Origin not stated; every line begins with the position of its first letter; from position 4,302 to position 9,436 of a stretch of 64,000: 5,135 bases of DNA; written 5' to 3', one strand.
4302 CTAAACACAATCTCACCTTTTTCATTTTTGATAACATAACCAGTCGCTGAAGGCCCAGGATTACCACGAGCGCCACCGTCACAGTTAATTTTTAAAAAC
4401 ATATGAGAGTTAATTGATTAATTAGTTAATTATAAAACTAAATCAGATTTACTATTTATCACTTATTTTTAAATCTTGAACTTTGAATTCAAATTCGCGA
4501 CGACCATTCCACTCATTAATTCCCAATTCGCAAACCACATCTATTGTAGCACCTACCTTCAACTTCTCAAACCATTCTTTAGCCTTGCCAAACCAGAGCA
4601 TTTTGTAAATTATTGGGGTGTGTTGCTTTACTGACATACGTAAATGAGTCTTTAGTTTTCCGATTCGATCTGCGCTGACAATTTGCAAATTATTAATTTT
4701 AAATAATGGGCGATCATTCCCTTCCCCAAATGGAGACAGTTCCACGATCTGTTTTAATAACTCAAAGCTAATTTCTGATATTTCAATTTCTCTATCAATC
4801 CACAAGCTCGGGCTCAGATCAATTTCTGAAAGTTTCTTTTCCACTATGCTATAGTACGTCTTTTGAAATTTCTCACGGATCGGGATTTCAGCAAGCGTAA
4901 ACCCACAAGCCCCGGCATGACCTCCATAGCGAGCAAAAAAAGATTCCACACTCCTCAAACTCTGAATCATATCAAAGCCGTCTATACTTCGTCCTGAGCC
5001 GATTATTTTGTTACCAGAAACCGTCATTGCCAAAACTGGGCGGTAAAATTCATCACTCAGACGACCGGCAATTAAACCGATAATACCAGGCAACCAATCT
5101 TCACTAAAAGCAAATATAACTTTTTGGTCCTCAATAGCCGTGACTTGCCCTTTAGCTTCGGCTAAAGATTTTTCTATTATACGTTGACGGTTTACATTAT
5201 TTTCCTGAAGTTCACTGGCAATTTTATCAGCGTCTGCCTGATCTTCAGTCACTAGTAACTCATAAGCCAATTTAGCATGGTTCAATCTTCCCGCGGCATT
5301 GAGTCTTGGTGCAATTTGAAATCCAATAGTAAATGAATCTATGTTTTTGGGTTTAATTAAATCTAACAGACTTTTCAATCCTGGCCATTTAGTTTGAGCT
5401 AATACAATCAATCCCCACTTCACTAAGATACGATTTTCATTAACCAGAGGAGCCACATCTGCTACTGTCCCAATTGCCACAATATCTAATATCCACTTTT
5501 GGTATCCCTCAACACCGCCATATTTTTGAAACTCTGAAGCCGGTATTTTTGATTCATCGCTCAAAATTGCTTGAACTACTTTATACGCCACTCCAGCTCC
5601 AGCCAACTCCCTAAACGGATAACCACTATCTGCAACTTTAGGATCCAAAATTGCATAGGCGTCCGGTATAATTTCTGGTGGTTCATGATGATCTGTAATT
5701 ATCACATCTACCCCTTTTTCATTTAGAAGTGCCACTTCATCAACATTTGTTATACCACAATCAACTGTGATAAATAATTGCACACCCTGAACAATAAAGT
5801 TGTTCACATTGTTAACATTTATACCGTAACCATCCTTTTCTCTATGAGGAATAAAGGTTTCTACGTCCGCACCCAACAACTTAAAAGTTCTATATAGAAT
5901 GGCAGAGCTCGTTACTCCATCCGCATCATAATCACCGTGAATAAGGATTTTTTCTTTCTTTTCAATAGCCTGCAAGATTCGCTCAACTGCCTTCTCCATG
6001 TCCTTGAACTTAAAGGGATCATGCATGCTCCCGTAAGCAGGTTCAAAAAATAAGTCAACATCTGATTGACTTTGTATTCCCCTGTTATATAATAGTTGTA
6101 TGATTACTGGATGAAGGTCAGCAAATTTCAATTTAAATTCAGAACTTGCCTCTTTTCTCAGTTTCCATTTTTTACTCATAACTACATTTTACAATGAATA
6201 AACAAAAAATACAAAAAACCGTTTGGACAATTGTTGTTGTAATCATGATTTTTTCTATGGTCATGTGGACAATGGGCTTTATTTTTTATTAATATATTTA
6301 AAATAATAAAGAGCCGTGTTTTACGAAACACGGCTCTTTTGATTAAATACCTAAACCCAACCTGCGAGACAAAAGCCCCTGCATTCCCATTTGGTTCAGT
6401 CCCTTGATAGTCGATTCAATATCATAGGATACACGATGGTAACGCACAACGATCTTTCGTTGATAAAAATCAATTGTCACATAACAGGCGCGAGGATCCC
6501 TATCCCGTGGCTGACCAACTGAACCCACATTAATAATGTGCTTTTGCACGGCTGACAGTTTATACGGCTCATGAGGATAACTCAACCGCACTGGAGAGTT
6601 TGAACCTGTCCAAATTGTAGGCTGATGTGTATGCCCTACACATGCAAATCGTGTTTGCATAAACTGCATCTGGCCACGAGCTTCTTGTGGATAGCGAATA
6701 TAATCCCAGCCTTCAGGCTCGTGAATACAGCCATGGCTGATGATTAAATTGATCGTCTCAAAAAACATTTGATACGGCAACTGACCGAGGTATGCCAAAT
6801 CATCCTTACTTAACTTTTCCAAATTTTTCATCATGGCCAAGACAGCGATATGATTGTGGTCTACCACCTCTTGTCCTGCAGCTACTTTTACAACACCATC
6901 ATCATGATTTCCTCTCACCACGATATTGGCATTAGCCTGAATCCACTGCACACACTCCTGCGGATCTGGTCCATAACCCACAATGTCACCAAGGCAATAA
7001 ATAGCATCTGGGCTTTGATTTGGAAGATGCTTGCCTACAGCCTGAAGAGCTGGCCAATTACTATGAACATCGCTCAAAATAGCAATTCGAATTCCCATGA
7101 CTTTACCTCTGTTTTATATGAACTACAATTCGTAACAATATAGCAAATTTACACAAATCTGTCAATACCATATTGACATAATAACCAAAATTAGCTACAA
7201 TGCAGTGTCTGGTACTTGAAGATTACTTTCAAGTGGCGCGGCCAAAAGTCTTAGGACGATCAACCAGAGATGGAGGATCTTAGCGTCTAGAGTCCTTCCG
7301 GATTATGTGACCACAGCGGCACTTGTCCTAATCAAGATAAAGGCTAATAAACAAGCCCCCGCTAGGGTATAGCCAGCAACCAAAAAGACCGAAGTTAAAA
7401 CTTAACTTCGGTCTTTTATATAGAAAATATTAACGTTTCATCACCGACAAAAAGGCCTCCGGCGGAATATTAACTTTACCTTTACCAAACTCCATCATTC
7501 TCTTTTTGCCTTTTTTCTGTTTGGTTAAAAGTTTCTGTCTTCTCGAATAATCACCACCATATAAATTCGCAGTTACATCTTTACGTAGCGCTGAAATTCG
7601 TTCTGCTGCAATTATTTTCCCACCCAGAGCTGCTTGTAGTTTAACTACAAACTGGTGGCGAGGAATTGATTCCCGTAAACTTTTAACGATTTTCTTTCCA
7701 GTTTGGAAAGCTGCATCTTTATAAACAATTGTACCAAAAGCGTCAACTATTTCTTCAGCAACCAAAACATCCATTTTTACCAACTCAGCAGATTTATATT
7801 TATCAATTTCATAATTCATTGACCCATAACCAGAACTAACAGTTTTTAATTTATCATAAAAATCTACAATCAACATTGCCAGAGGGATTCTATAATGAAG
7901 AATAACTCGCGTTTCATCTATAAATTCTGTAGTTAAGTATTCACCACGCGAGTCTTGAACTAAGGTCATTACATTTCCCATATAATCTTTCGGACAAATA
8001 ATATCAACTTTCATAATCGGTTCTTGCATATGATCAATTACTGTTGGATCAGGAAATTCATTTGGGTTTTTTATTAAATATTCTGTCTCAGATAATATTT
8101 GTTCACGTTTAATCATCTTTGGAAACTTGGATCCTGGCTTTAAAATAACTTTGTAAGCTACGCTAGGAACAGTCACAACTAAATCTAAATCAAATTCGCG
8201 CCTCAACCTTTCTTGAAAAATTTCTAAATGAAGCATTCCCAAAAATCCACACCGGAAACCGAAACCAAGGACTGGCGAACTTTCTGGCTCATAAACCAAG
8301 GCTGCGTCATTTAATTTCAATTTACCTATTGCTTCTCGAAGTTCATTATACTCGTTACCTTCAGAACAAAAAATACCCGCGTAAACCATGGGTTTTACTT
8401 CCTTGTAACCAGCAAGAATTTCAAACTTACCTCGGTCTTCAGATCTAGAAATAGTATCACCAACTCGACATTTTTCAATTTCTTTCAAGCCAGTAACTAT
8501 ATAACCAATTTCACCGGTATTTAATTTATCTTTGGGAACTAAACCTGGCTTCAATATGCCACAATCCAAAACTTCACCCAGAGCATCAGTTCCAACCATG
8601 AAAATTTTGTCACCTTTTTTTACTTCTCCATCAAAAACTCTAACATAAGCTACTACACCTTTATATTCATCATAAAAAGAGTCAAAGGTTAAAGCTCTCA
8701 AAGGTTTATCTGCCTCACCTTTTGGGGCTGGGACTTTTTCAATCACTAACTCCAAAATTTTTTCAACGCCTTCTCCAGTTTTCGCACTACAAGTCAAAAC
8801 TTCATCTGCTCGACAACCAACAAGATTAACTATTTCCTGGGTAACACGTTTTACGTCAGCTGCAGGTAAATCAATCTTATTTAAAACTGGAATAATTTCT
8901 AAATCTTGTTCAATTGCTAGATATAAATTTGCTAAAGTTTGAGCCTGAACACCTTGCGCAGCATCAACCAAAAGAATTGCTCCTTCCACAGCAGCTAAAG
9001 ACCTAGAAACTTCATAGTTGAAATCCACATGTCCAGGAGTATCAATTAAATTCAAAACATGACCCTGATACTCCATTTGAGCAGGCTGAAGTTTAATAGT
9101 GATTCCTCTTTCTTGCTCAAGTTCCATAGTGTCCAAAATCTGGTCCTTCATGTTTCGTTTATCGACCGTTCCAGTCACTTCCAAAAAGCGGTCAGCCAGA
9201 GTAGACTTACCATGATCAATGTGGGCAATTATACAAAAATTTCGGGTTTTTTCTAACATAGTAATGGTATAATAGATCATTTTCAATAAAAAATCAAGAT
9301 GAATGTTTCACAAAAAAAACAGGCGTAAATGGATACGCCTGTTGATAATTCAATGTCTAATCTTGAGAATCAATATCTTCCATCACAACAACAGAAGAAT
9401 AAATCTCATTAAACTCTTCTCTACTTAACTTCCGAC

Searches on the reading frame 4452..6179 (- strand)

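Call 55: search_protein_families(library=pfam, proteins=[window:4452-6179:-], max_evalue=0.00001)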
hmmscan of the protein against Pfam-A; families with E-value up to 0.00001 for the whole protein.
window:4452-6179:- (575 aa): 3 families
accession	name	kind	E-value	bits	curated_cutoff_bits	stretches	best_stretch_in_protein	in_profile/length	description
PF17768.7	RecJ_OB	-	7.5e-28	97.2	27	1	461-569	1-107/107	RecJ OB domain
PF01368.27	DHH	-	6.8e-27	94.7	28.1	1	77-237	1-124/125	DHH family, N-terminal domain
PF02272.25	DHHA1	-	1.1e-10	42.3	25.9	1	351-442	1-96/102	DHHA1 domain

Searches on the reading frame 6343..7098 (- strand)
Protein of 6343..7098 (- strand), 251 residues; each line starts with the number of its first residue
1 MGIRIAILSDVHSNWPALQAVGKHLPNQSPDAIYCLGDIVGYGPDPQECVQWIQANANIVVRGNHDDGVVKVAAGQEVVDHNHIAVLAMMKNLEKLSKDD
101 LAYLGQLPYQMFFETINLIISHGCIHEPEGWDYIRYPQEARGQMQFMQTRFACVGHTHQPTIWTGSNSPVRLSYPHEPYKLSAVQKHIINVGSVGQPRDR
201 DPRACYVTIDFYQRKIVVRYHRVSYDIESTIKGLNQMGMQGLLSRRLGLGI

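Call 55: search_protein_families(library=pfam, proteins=[window:6343-7098:-], max_evalue=0.00001)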
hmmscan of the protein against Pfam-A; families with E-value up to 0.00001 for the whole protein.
window:6343-7098:- (251 aa): 2 families
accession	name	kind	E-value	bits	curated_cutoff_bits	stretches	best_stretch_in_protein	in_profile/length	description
PF12850.12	Metallophos_2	-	8.5e-17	62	27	1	4-210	2-150/154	Calcineurin-like phosphoesterase superfamily domain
PF00149.33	Metallophos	-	2.2e-15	58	21.5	1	3-139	1-131/191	Calcineurin-like phosphoesterase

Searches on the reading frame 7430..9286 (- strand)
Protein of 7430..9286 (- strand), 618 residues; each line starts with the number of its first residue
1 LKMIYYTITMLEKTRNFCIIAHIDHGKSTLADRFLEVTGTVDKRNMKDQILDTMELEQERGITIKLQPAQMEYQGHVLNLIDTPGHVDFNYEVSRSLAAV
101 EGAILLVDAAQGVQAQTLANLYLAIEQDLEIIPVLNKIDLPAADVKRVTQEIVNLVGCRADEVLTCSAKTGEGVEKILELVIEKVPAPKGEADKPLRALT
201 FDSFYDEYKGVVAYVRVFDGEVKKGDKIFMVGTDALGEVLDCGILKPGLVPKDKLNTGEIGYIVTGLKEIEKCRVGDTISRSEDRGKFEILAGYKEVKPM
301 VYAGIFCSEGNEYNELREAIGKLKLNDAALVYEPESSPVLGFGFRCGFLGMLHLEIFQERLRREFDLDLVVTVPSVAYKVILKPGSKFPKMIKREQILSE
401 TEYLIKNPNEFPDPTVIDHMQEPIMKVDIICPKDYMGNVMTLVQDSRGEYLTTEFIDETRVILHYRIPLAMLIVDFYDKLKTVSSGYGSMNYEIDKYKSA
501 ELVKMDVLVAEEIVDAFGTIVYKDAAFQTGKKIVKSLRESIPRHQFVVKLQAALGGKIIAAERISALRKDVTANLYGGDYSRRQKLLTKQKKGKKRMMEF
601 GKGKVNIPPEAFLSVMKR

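Call 55: search_protein_families(library=pfam, proteins=[window:7430-9286:-], max_evalue=0.00001)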
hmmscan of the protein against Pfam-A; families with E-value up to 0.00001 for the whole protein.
window:7430-9286:- (618 aa): 4 families
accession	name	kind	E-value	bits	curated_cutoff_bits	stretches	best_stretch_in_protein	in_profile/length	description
PF00009.33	GTP_EFTU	-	1.1e-57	195.1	26.5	1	13-186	2-187/188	Elongation factor Tu GTP binding domain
PF06421.17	LepA_C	-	3.7e-38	130.4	29.7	1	510-617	2-107/107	GTP-binding protein LepA C-terminus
PF00679.30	EFG_C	-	6.5e-24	84.2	27.9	1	420-506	2-87/89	Elongation factor G C-terminus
PF03144.31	GTP_EFTU_D2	-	1.4e-10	41.9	30.3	1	210-279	1-72/73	Elongation factor Tu domain 2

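Call 57: find_homologous_proteins(query=window:7430-9286:-, max_evalue=1e-50)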
Query window:7430-9286:- (618 aa): 8000 proteins with E <= 1e-50 among 8000 candidates; the best 120 are listed.
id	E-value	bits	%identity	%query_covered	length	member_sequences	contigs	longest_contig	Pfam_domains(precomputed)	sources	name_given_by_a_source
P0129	0.0e+0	1352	100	99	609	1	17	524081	PF00679.31,PF06421.18,PF00009.34,PF03144.32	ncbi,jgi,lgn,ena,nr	ncbi:elongation factor 4 [Candidatus Falkowbacteria bacterium]|jgi:GTP-binding protein LepA|nr:elong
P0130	0.0e+0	1349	100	99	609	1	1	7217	PF00679.31,PF06421.18,PF00009.34,PF03144.32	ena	-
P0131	0.0e+0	1267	93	99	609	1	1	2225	PF00679.31,PF06421.18,PF00009.34,PF03144.32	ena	-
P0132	0.0e+0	1154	83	99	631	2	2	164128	PF00679.31,PF06421.18,PF00009.34,PF03144.32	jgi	-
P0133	0.0e+0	1150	84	98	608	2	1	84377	PF00679.31,PF06421.18,PF00009.34,PF03144.32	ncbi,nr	ncbi:elongation factor 4 [Candidatus Kuenenbacteria bacterium]|nr:elongation factor 4 [Candidatus Ku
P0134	0.0e+0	1140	83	98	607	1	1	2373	PF01926.30,PF00679.31,PF06421.18,PF00009.34,PF03144.32,PF22042.3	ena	-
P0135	0.0e+0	1139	82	99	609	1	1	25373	PF00679.31,PF06421.18,PF00009.34,PF03144.32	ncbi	-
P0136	0.0e+0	1129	82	99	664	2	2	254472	PF00679.31,PF06421.18,PF00009.34,PF03144.32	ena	-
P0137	0.0e+0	1106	80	98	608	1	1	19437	PF00679.31,PF06421.18,PF00009.34,PF03144.32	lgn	-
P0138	0.0e+0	1101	80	98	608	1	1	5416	PF00679.31,PF06421.18,PF00009.34,PF03144.32,PF22042.3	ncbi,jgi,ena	ncbi:MAG: translation elongation factor 4 [Patescibacteria group bacterium]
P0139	0.0e+0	1094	78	99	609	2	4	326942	PF00679.31,PF06421.18,PF00009.34,PF03144.32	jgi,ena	jgi:GTP-binding protein LepA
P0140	0.0e+0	1092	80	98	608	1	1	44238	PF00679.31,PF06421.18,PF00009.34,PF03144.32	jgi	jgi:GTP-binding protein LepA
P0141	0.0e+0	1090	79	98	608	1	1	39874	PF00679.31,PF06421.18,PF00009.34,PF03144.32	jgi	-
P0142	0.0e+0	1089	78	98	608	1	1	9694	PF00679.31,PF06421.18,PF00009.34,PF03144.32,PF22042.3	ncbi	-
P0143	0.0e+0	1087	78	98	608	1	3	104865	PF00679.31,PF06421.18,PF00009.34,PF03144.32,PF00071.29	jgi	-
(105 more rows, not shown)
